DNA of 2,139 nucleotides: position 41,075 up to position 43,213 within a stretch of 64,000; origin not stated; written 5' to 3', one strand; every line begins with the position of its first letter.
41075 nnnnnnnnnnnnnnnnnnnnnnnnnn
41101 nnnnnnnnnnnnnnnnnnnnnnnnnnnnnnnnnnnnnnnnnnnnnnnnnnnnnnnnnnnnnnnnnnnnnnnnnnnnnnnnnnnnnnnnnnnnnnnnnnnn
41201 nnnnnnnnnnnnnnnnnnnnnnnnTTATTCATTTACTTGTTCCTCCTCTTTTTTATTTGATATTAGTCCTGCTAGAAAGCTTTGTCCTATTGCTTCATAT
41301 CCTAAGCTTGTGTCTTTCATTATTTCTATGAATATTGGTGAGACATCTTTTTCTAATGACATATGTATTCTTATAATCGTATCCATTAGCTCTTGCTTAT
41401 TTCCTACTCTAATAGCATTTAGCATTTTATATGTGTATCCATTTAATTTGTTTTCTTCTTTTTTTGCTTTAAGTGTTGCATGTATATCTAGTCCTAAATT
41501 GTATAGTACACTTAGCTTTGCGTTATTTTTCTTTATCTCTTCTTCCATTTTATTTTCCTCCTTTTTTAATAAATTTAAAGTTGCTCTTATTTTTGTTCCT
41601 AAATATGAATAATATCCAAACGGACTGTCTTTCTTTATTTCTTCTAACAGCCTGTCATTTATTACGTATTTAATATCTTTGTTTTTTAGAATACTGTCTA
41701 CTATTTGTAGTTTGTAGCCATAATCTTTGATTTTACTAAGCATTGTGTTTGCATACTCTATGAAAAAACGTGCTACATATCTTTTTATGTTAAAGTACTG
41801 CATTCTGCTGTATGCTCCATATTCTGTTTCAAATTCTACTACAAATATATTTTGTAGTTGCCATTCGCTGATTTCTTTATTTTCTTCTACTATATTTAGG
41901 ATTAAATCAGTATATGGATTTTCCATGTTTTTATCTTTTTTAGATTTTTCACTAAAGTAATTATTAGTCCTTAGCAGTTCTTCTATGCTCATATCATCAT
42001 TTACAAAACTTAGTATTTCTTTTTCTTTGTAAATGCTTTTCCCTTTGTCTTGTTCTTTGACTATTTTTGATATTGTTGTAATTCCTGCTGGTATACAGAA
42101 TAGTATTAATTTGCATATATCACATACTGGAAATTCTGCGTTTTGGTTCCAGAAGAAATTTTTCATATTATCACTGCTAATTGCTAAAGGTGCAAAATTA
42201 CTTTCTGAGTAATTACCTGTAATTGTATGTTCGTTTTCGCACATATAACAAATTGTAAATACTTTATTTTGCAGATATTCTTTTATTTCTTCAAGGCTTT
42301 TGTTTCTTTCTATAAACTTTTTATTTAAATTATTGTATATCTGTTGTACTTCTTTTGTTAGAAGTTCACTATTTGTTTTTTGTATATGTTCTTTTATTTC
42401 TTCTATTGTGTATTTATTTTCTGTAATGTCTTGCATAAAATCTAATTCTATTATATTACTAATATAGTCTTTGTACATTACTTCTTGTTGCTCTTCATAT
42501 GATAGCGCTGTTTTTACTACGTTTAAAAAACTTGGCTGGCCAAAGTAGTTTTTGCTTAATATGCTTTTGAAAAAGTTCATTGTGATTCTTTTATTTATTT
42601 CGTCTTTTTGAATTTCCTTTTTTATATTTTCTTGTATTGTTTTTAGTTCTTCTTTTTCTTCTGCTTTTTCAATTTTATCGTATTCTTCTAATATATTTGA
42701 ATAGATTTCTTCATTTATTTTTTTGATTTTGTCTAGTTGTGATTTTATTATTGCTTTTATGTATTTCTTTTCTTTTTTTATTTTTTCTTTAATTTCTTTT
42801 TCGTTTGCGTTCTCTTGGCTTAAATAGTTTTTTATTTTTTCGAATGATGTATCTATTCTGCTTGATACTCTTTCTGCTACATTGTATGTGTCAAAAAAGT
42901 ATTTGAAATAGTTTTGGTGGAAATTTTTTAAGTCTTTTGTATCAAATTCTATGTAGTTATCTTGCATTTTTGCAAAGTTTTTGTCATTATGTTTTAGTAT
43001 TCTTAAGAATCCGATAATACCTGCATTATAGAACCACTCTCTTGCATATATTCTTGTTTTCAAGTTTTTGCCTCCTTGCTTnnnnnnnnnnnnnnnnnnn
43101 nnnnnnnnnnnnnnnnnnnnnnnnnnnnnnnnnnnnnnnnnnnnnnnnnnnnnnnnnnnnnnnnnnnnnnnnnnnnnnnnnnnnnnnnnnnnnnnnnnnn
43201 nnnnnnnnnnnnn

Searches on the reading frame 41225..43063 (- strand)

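Call 72: search_protein_families(library=pfam, proteins=[window:41225-43063:-], max_evalue=0.001)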
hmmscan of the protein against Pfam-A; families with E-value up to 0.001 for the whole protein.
window:41225-43063:- (612 aa): 2 families
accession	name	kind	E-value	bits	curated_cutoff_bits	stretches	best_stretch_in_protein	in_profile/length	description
PF09706.15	Cas_CXXC_CXXC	-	2.6e-16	59.9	21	1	270-329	6-69/69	CRISPR-associated protein (Cas_CXXC_CXXC)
PF19211.5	CoV_NSP2_N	-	1.3e-05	25.4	29.7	1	179-286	45-147/204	Coronavirus replicase NSP2, N-terminal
